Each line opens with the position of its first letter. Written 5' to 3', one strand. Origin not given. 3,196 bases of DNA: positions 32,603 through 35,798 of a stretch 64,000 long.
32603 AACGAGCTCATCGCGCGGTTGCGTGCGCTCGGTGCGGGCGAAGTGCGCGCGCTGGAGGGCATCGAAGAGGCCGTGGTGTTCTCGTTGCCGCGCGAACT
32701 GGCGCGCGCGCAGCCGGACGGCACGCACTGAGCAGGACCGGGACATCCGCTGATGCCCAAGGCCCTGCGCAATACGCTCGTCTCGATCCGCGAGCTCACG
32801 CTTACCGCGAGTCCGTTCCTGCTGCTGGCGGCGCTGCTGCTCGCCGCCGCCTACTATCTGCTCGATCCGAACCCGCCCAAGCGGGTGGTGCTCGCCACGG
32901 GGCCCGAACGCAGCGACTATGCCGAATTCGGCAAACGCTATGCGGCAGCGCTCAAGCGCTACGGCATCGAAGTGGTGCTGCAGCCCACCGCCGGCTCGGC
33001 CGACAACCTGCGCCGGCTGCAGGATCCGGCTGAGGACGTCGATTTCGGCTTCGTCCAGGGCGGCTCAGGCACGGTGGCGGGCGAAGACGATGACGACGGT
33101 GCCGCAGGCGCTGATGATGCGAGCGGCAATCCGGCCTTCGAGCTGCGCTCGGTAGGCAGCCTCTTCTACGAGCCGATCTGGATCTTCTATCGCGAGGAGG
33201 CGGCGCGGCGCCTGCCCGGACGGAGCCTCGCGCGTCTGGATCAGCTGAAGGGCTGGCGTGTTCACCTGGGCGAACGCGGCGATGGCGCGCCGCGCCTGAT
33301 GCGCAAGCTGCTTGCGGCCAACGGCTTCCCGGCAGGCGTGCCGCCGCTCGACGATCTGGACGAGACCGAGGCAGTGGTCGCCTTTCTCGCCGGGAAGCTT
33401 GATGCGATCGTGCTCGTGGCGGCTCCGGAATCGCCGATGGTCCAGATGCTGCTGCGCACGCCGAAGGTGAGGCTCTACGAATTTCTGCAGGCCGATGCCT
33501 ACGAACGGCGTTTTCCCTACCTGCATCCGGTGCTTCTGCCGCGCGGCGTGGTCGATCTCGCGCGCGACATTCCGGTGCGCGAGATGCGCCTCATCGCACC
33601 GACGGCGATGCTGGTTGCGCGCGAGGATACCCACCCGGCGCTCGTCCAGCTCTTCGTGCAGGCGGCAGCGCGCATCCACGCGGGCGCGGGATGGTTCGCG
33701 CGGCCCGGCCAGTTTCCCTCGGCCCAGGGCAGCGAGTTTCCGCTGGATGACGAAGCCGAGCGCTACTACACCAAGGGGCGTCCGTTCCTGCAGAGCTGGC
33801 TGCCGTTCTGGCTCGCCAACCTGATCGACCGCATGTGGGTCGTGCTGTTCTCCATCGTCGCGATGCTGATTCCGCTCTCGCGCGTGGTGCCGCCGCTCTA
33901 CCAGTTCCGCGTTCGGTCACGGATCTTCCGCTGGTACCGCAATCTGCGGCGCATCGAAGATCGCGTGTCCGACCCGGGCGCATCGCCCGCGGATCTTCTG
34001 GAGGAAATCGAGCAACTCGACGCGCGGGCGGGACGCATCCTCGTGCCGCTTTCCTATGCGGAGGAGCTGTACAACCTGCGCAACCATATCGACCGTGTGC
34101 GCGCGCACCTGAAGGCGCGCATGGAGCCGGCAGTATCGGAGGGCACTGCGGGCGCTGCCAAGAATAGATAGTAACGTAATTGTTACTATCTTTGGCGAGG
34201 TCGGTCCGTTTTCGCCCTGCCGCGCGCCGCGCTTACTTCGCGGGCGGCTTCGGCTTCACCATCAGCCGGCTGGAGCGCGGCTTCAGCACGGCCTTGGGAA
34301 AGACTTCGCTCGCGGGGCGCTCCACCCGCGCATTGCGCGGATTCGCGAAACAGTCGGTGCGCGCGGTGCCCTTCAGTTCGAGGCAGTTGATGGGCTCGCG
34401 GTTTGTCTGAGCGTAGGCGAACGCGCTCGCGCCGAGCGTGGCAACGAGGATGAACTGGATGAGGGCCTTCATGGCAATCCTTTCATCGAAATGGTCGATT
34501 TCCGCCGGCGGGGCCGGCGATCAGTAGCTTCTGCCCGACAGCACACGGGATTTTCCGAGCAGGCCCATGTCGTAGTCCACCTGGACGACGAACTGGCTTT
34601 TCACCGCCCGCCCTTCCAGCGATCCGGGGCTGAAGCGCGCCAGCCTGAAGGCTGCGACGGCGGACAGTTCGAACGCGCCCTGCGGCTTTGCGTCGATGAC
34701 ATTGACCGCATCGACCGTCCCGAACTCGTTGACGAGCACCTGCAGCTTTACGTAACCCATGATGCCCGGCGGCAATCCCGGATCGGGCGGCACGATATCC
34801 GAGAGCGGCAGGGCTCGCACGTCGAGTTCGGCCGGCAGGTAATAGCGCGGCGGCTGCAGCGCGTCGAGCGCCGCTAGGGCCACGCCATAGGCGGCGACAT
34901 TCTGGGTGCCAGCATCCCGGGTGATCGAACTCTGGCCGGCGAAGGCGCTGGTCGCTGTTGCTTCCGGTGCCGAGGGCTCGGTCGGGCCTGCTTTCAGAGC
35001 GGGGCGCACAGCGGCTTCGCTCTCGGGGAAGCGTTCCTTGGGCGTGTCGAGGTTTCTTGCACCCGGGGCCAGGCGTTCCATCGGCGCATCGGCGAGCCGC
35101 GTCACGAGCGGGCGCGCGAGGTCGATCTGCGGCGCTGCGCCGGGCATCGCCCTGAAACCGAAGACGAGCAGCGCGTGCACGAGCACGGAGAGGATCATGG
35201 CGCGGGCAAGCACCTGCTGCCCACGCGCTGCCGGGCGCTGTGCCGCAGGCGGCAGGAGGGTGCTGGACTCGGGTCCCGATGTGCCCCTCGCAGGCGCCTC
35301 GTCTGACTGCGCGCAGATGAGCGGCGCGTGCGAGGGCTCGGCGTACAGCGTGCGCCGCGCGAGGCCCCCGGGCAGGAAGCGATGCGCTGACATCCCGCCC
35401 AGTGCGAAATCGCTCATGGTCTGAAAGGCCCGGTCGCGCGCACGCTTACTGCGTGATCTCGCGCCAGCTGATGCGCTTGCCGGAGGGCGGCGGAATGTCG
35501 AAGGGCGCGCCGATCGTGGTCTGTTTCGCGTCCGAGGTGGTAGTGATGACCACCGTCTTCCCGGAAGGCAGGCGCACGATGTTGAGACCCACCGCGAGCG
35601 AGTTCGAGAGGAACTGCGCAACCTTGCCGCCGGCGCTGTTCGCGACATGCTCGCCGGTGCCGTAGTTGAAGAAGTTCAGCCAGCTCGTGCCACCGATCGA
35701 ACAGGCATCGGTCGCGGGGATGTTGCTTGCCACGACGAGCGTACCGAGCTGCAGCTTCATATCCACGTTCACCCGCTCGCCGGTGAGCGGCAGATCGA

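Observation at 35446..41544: PilY1 adhesin of about double the normal length, with a stack of inserted modules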

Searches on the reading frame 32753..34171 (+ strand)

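Call 7: search_protein_families(library=pfam, proteins=[window:32753-34171:+], max_evalue=0.01)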
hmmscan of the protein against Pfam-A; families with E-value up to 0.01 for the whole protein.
window:32753-34171:+ (472 aa): 1 family
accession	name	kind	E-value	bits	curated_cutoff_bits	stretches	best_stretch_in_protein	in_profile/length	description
PF16868.10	NMT1_3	-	2.5e-14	54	27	1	63-339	17-285/289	NMT1-like family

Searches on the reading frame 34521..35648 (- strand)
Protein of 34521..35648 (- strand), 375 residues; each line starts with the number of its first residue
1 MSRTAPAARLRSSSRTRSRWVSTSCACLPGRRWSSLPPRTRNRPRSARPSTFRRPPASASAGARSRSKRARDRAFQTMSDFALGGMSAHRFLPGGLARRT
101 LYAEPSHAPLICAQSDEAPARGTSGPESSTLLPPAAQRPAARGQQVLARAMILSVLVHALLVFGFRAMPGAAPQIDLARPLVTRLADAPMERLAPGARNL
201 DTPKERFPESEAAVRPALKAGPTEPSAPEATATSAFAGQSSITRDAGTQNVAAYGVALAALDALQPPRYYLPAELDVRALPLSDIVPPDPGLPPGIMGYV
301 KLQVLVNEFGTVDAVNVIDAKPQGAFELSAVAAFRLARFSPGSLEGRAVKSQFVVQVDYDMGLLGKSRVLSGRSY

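Call 7: search_protein_families(library=pfam, proteins=[window:34521-35648:-], max_evalue=0.01)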
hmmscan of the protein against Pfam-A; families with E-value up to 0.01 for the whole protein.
window:34521-35648:- (375 aa): 1 family
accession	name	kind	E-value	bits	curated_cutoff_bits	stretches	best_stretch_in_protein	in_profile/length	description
PF03544.19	TonB_C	-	1.6e-09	38.5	24.6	1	295-360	13-78/79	Gram-negative bacterial TonB protein C-terminal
